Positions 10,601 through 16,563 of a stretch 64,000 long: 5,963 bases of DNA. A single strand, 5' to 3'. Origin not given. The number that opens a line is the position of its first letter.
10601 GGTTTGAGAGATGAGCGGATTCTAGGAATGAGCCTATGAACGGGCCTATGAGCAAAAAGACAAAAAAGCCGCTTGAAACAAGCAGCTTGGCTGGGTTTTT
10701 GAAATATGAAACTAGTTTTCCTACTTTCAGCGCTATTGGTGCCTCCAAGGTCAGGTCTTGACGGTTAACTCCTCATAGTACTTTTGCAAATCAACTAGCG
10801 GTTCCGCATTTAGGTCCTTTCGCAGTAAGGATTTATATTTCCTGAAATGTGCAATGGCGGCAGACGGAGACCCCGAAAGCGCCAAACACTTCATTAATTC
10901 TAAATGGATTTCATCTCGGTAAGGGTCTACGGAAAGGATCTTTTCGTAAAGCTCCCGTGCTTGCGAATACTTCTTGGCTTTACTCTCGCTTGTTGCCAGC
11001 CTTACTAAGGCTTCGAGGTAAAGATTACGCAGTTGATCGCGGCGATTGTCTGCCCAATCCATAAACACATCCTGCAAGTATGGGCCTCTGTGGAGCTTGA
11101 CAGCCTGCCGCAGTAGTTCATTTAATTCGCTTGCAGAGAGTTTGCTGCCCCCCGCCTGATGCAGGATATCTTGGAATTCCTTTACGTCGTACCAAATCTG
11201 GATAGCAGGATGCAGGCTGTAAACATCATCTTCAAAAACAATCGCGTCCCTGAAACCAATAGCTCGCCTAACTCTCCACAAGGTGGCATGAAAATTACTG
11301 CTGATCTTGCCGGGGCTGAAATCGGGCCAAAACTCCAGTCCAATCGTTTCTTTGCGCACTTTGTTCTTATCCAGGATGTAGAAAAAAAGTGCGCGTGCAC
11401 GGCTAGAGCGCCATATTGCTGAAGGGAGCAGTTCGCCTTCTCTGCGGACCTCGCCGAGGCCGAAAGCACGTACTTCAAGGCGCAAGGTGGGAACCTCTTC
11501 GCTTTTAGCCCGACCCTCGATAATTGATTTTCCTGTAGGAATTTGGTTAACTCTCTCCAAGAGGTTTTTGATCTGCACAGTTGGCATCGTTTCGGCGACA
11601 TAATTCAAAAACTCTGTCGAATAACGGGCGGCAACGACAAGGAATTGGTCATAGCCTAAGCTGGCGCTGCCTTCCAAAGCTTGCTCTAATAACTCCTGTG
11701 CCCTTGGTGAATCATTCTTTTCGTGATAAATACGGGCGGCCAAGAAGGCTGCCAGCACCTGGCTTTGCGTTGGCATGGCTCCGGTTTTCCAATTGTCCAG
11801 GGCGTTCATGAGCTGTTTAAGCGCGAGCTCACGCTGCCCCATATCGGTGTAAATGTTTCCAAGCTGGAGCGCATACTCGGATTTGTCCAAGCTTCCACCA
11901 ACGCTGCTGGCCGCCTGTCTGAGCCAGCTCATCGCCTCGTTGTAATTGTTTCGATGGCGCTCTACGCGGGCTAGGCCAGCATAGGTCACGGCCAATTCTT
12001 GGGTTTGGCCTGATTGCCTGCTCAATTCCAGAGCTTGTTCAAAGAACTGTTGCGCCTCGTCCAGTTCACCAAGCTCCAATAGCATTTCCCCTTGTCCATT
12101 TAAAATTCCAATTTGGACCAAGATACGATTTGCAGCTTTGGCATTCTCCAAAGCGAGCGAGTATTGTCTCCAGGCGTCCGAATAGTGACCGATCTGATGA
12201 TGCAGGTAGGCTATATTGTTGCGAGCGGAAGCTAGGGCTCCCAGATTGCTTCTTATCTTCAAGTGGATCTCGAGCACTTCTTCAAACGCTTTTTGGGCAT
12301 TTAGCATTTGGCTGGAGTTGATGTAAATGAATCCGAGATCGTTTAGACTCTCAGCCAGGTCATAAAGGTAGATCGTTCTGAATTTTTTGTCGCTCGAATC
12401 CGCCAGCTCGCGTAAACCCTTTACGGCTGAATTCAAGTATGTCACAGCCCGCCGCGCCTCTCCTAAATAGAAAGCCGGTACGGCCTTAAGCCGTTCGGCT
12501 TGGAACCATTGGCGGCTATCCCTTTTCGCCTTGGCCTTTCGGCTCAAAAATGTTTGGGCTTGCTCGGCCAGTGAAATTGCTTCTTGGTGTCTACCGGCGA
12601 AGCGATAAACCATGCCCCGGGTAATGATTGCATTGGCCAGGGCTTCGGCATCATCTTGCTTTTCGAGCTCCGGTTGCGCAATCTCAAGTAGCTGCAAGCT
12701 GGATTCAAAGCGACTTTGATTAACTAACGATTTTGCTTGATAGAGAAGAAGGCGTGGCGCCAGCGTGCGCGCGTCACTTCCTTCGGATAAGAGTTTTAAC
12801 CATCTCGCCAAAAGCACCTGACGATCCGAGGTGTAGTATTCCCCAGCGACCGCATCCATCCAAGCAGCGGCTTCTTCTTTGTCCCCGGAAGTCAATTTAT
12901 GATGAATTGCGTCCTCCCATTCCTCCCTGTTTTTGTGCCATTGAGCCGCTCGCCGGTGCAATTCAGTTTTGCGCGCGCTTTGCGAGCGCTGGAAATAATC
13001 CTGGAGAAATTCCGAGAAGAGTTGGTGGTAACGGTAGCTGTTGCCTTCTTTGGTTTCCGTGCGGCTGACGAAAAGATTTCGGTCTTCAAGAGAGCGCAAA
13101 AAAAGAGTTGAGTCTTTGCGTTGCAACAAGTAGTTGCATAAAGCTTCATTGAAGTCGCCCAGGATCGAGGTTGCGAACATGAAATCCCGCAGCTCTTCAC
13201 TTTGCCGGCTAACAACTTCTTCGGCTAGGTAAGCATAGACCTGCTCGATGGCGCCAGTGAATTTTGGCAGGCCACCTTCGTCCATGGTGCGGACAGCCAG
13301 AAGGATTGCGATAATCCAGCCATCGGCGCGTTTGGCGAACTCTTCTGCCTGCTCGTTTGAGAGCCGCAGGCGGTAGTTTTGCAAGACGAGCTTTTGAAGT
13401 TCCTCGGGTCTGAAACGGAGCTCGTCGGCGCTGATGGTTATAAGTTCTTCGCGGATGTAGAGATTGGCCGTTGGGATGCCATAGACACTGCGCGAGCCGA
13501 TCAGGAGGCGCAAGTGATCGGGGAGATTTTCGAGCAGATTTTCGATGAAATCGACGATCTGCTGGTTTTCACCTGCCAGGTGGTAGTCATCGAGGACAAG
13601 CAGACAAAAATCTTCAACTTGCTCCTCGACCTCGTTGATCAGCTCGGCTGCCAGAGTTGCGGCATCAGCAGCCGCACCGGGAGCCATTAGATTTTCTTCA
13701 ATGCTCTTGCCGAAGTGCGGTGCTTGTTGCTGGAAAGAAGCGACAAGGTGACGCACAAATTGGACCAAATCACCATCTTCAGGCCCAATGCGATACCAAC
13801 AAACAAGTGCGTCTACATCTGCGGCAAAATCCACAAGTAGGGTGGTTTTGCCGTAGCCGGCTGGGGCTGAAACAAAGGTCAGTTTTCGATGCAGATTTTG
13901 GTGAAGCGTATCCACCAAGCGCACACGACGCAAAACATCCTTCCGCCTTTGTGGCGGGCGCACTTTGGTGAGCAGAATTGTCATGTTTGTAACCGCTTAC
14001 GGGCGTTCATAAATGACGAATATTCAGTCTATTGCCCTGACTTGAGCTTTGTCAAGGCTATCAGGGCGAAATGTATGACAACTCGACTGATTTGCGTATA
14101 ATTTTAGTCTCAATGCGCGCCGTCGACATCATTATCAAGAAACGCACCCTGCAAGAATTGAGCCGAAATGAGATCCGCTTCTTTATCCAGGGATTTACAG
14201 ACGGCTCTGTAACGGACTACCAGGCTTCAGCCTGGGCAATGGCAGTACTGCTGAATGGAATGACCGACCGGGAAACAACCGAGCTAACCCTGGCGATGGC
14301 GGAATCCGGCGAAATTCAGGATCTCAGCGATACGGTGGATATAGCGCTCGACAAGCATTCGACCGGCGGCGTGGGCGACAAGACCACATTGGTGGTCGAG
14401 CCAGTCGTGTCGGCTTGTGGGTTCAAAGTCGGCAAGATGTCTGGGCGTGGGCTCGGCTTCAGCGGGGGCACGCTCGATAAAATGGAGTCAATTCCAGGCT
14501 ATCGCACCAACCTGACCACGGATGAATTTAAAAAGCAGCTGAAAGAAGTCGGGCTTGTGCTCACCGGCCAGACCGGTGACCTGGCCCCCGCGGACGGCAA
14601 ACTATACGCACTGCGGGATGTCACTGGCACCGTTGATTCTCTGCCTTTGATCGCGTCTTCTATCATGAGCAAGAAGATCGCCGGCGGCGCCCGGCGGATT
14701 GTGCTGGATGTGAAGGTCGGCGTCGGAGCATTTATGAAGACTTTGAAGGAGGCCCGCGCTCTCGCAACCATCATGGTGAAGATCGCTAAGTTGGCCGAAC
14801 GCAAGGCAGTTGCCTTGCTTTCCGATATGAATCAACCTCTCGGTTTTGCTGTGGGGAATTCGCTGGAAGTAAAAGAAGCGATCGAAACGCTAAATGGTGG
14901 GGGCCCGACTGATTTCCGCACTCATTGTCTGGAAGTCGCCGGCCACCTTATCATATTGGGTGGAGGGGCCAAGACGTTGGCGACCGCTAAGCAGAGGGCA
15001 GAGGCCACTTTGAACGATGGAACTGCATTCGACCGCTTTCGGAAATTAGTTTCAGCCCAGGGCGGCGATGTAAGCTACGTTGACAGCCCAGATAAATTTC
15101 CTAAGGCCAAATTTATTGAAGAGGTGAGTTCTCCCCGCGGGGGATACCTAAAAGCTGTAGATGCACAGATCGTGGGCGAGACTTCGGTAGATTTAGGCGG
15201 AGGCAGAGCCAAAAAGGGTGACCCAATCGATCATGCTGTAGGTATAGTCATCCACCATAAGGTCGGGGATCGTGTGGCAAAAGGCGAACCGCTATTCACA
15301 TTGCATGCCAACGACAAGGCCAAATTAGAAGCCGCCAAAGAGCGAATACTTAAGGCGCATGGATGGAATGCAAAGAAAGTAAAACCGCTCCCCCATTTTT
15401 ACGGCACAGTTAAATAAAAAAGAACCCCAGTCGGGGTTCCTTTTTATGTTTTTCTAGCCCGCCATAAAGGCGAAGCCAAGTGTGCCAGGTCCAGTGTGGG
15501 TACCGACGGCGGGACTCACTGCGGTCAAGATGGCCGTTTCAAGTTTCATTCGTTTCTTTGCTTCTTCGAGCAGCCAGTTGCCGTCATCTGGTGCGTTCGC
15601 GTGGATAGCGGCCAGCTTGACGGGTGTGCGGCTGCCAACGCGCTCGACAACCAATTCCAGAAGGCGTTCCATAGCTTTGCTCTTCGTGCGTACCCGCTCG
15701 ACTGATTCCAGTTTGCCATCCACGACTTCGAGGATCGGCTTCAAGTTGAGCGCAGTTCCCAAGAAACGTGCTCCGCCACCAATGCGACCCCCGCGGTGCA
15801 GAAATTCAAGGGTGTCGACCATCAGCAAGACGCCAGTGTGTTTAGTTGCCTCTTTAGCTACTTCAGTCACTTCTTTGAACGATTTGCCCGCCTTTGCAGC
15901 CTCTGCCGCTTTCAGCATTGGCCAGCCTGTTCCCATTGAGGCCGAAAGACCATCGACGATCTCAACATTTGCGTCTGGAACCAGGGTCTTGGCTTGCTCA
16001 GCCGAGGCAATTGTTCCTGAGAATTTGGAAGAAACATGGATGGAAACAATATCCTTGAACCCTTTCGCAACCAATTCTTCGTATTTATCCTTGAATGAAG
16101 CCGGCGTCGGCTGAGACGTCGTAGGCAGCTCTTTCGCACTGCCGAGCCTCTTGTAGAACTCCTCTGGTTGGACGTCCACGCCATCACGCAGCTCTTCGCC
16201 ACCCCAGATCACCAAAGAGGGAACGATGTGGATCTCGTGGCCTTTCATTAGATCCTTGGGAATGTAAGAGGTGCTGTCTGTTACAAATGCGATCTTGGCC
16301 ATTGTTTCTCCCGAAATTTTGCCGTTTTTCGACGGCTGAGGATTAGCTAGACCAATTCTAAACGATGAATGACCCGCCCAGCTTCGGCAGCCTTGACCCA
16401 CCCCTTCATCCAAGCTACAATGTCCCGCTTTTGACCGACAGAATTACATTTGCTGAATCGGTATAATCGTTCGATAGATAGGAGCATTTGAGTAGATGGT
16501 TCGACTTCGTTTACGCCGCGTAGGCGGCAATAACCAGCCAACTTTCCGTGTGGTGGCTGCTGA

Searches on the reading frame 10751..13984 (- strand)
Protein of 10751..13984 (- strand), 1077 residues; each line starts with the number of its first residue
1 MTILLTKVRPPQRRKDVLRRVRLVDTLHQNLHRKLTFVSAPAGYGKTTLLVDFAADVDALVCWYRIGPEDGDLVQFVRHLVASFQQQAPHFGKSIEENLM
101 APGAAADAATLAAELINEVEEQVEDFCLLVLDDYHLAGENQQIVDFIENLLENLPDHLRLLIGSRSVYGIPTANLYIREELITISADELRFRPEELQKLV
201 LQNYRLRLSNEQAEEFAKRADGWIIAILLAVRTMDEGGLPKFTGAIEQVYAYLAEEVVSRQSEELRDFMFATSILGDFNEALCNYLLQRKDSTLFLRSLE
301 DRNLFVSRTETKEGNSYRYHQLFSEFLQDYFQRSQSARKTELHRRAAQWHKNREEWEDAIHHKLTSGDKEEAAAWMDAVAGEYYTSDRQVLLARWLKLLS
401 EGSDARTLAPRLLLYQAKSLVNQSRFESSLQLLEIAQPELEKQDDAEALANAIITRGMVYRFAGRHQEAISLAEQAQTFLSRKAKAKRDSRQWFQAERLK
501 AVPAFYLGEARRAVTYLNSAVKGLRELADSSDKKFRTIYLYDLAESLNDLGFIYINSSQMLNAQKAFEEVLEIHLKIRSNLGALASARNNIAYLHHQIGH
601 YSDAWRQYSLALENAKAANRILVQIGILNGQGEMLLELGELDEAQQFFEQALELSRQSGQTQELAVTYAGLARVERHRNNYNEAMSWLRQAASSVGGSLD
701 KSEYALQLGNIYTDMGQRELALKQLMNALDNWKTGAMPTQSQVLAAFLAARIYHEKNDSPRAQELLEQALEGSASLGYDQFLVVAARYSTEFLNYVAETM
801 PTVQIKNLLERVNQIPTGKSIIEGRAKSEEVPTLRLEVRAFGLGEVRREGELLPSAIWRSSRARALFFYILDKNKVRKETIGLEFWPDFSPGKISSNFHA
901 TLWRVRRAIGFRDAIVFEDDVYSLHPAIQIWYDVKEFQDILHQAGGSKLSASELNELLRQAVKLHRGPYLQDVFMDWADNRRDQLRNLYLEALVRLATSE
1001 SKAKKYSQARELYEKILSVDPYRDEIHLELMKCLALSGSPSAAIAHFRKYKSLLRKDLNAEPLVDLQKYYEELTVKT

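Call 5: search_protein_families(library=ncbifam, proteins=[window:10751-13984:-], max_evalue=1)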
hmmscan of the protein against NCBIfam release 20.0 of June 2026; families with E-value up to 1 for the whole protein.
window:10751-13984:- (1077 aa): 15 families
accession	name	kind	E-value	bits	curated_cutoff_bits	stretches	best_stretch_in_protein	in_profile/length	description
NF003420.0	PRK04841.1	equivalog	2.4e-75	254.2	537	1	6-787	5-775/903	HTH-type transcriptional regulator MalT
NF053617.1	SARPRegAfsRStmc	equivalog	1.3e-14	53.2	1430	3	541-777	696-930/986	SARP-family global regulator AfsR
NF041717.1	HaaA_phane_TPR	equivalog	1e-10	40.4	1125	1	441-770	543-859/882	cyclophane-containing RiPP biosynthesis TPR protein HaaT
NF053520.1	HK_Porph_FimS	equivalog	1.8e-10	39.8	600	2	639-781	138-282/618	sensor histidine kinase FimS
TIGR02552.1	LcrH_SycD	equivalog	3.1e-09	36.7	104.8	2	993-1048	55-110/136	SycD/LcrH family type III secretion system chaperone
NF053720.1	NsdA_fam_reg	subfamily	1.1e-08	35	75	1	582-770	198-395/432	NsdA family TPR-like regulatory protein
NF040959.1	MamA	equivalog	1.7e-07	30.9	200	2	544-666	71-181/204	magnetosome protein MamA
TIGR02917.1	PEP_TPR_lipo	equivalog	2.3e-07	29.1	312.2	2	543-771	464-663/899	XrtA/PEP-CTERM system TPR-repeat protein PrsT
TIGR02521.1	type_IV_pilW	equivalog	2.6e-05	23.9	154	2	549-691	36-161/234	type IV pilus biogenesis/stability protein PilW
NF002725.1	PRK02603.1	equivalog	0.00071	19.6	143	2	574-657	61-145/173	photosystem I assembly protein Ycf3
NF047507.1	TPR_BatC_Lepto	exception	0.00076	19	175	0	701-730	95-124/214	TPR repeat-containing protein BatC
TIGR00990.1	3a0801s09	subfamily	0.0026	16.4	757.25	1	633-689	550-606/615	mitochondrial import receptor subunit TOM70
TIGR02868.1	CydC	equivalog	0.011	14.4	329.05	1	36-109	364-440/530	thiol reductant ABC exporter subunit CydC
NF047558.1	TPR_END_plus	domain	0.086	12.8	32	0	708-730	5-27/56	TPR end-of-group domain-containing protein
NF042912.1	Amuc_1098_fam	equivalog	0.12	10.3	750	1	979-1024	78-125/805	Amuc_1098 family type IV pilus outer membrane protein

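Call 6: search_protein_families(library=pfam, proteins=[window:10751-13984:-], max_evalue=1)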
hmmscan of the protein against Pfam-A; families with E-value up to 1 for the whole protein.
window:10751-13984:- (1077 aa): 26 families (the best 25 are shown)
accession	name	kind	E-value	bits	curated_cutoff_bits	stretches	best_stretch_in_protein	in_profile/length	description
PF13424.12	TPR_12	-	7.6e-32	109.8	30.1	5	627-691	5-71/77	Tetratricopeptide repeat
PF03704.23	BTAD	-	3.1e-19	70.2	22.1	1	933-1073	2-145/146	Bacterial transcriptional activator domain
PF13181.12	TPR_8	-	3.1e-18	64.7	25.7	4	629-657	5-33/34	Tetratricopeptide repeat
PF07719.23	TPR_2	-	6e-17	60.7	27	3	628-656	4-32/34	Tetratricopeptide repeat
PF00515.34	TPR_1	-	3.3e-16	58.8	27.8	2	628-656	4-32/34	Tetratricopeptide repeat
PF13374.12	TPR_10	-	1.1e-14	54.3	27.5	2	665-692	2-29/42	Tetratricopeptide repeat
PF17874.7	TPR_MalT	-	3.9e-10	40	45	2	550-692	46-188/336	MalT-like TPR region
PF13428.12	TPR_14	-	1e-09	38.5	23.5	1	991-1032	2-43/44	Tetratricopeptide repeat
PF13432.12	TPR_16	-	2.3e-08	34.8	32.7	2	995-1051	2-58/65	Tetratricopeptide repeat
PF13176.12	TPR_7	-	2.7e-08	33.7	27.9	2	631-658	5-32/36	Tetratricopeptide repeat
PF14559.12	TPR_19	-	1.2e-07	32.3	25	2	1003-1050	4-51/68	Tetratricopeptide repeat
PF07721.20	TPR_4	-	1.2e-06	29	27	0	631-650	7-26/26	Tetratricopeptide repeat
PF13401.12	AAA_22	-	7.1e-05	23.6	27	1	32-151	4-108/130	AAA domain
PF13174.12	TPR_6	-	8.3e-05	23.4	26.3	1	991-1020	1-30/33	Tetratricopeptide repeat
PF13414.12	TPR_11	-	0.00023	21.2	26.8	0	632-656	1-25/42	TPR repeat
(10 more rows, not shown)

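Call 48: search_protein_families(library=ncbifam, proteins=[P0009, L127:8300-8509:+], max_evalue=10)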
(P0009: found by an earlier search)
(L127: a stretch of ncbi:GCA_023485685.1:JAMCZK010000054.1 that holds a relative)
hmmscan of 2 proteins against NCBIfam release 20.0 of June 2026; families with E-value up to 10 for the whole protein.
P0009 (71 aa): 1 family
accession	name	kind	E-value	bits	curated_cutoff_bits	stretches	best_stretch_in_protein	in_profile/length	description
NF038399.1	NH_RiPP_Os17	domain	0.00014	21.9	40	1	6-62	3-60/63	Os1348 family NHLP clan protein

L127:8300-8509:+ (70 aa): 1 family
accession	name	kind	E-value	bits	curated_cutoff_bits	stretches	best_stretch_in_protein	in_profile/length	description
NF041037.1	microcin_B17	exception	0.6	10.7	70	1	10-69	15-65/69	microcin B17 family TOMM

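Call 72: search_dna_similar(query=window:10751-13984:-, collection=plasmids, mode=protein, max_evalue=1e-10, max_rows=25)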
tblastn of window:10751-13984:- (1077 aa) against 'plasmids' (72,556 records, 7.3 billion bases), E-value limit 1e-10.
Records with a match: 321; places in all: 369; records where one place covers at least 80% of the query: 1.
Best place of each record, by identity: <60% 321.
By first word of the organism name: Pantoea 70; Escherichia 47; Rhodococcus 31; Rhizobium 27; Cupriavidus 11; Clostridium 10; Streptomyces 9; Citrobacter 8; Vibrio 7; Burkholderia 7; and 45 more.
By predicted mobility (MOB-suite, as given by PLSDB): non-mobilizable 209; conjugative 59; mobilizable 53.
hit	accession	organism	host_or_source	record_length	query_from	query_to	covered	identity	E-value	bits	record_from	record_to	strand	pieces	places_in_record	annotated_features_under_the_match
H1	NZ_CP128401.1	Candidatus Chlorohelix allophototropha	Single colony of Candidatus Chlorohelix ...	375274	34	1062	96%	25.9%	1e-62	241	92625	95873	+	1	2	tetratricopeptide repeat protein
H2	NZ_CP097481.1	Chroococcidiopsis sp. CCNUC1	cell culture,soil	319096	1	476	44%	31.8%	2e-43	181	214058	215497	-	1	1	LuxR family transcriptional regulator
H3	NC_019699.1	Chroococcidiopsis thermalis PCC 7203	-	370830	1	476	44%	30.4%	2e-42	177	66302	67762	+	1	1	LuxR C-terminal-related transcriptional regulator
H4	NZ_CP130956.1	Rhodococcus opacus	cell culture,Sod-podzolic soil ...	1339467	6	512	47%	28.3%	6e-37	160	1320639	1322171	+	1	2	none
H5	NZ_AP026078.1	Acaryochloris marina MBIC10699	cell culture,Ascidian, Diplosoma similis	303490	28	494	43%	30.7%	8e-44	182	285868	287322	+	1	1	LuxR C-terminal-related transcriptional regulator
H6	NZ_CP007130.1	Gemmatirosa kalamazoonensis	-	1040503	3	451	42%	31.6%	2e-40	171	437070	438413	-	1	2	record has no annotation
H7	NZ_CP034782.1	Pseudomonas sp. MPC6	-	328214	35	573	50%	26.3%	3e-36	157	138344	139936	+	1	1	LuxR C-terminal-related transcriptional regulator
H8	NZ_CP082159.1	Rhodococcus opacus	bacterial isolate,soil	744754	6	432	40%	32.4%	2e-40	171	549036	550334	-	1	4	serine/threonine-protein kinase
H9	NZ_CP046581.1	Erwinia sp. E602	Soil,soil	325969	34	481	42%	30.8%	8e-32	143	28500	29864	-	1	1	malT: HTH-type transcriptional regulator MalT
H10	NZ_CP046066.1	Vibrio sp. THAF191d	pure culture,Surface of a polyethylene ...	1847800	34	526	46%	27.7%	1e-30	139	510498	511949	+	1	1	none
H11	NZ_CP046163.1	Vibrio sp. THAF191c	pure culture,Surface of a polyethylene ...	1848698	34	526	46%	27.7%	1e-30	139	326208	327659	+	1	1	none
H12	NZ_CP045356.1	Vibrio sp. THAF64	pure culture,Surface of a sandy ...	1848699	34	526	46%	27.7%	1e-30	139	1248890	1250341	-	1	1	none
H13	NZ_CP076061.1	Cupriavidus sp. EM10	Pure-cultured cell,sewage water sludge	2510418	2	434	40%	31.2%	9e-38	162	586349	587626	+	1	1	none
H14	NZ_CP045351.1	Vibrio aquimaris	pure culture,Non-filtered water from ...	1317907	27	526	46%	27.0%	7e-31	140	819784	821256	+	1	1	none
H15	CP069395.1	Chloroflexota bacterium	single cell,cold seep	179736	3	480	44%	28.1%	1e-43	181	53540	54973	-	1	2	tetratricopeptide repeat protein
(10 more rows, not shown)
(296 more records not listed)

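Call 73: get_annotated_region(hit=H1, flank=3500)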
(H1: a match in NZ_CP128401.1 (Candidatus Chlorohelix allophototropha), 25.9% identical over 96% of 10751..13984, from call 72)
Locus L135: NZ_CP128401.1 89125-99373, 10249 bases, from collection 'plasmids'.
description: Candidatus Chlorohelix allophototropha isolate L227-S17 plasmid unnamed1, complete sequence
organism: Candidatus Chlorohelix allophototropha (NCBI taxid 3003348)
taxonomy: Bacteria; Chloroflexota; Chloroflexia; Candidatus Chloroheliales; Candidatus Chloroheliaceae; Candidatus Chlorohelix; Candidatus Chlorohelix allophototropha
host: -; source: Single colony of Candidatus Chlorohelix allophototropha from a non-axenic enrichment (subculture 19.9); ...; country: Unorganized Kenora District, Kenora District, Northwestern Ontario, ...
typing (MOB-suite, as given by PLSDB): non-mobilizable
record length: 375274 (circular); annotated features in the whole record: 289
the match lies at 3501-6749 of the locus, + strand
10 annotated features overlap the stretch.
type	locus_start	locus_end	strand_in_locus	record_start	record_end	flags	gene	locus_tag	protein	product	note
CDS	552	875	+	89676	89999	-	-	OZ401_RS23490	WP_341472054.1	hypothetical protein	-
CDS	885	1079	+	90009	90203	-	-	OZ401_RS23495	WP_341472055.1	hypothetical protein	-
CDS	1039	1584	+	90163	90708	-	-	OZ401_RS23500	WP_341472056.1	polyhydroxyalkanoate synthesis regulator DNA-binding domain-containing protein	-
CDS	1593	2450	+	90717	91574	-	-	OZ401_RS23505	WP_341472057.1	amidohydrolase family protein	-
CDS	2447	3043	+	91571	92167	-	ruvA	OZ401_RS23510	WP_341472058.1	Holliday junction branch migration protein RuvA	GO:0006310 - DNA recombination [Evidence IEA]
CDS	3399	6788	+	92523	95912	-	-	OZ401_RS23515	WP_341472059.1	tetratricopeptide repeat protein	-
CDS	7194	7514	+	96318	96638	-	-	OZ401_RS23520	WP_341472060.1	hypothetical protein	-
CDS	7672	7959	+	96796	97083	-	-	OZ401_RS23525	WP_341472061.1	hypothetical protein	-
CDS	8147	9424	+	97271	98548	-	-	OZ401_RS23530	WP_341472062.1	glucose-1-phosphate adenylyltransferase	GO:0005978 - glycogen biosynthetic process [Evidence IEA]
CDS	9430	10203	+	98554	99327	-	-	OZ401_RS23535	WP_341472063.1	L,D-transpeptidase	-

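Call 77: search_protein_families(library=ncbifam, proteins=[L135:7176-7514:+, L135:7672-7959:+, L135:6970-7104:+], max_evalue=10)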
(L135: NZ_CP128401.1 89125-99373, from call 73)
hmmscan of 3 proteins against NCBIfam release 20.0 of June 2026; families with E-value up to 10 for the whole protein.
L135:7176-7514:+ (112 aa): 1 family
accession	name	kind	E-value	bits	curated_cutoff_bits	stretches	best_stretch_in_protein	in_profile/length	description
NF009153.0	PRK12497.3-1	equivalog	0.091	12.9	171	1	25-67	18-58/125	YraN family protein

L135:7672-7959:+ (95 aa): 3 families
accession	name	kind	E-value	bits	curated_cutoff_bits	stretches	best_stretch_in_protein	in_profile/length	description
NF047607.1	LBF_2017_Nterm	subfamily_domain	0.045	13.7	50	1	27-71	38-81/124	LBF_2017 N-terminal domain-containing protein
TIGR04338.1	HEXXH_Rv0185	hypoth_equivalog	0.071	12.9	90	1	9-50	10-51/161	TIGR04338 family metallohydrolase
NF050098.1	MoeA_actino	exception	0.076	11.8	560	1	36-86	189-239/400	molybdopterin molybdotransferase MoeA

L135:6970-7104:+ (44 aa): 0 families

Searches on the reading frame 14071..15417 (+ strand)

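Call 34: search_protein_families(library=pfam, proteins=[window:14071-15417:+], max_evalue=0.001)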
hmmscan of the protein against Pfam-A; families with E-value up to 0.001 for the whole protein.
window:14071-15417:+ (448 aa): 3 families
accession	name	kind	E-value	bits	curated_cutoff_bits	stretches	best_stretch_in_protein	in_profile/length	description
PF00591.27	Glycos_transf_3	-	7.7e-41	140.8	27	1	92-319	4-252/253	Glycosyl transferase family, a/b domain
PF07831.19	PYNP_C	-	2.2e-24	85.4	27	1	359-429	1-71/75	Pyrimidine nucleoside phosphorylase C-terminal domain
PF02885.22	Glycos_trans_3N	-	1.5e-19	69.9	26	1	19-80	2-63/63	Glycosyl transferase family, helical bundle domain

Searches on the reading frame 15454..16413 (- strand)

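Call 34: search_protein_families(library=pfam, proteins=[window:15454-16413:-], max_evalue=0.001)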
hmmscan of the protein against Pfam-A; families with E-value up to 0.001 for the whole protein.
window:15454-16413:- (319 aa): 2 families
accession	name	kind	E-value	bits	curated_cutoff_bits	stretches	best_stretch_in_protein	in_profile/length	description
PF02645.21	DegV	-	2.7e-88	296.4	27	1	40-317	1-278/280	Uncharacterised protein, DegV family COG1307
PF13684.11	FakA-like_C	-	0.00015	21.6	23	1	98-256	26-163/216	Fatty acid kinase subunit A-like, C-terminal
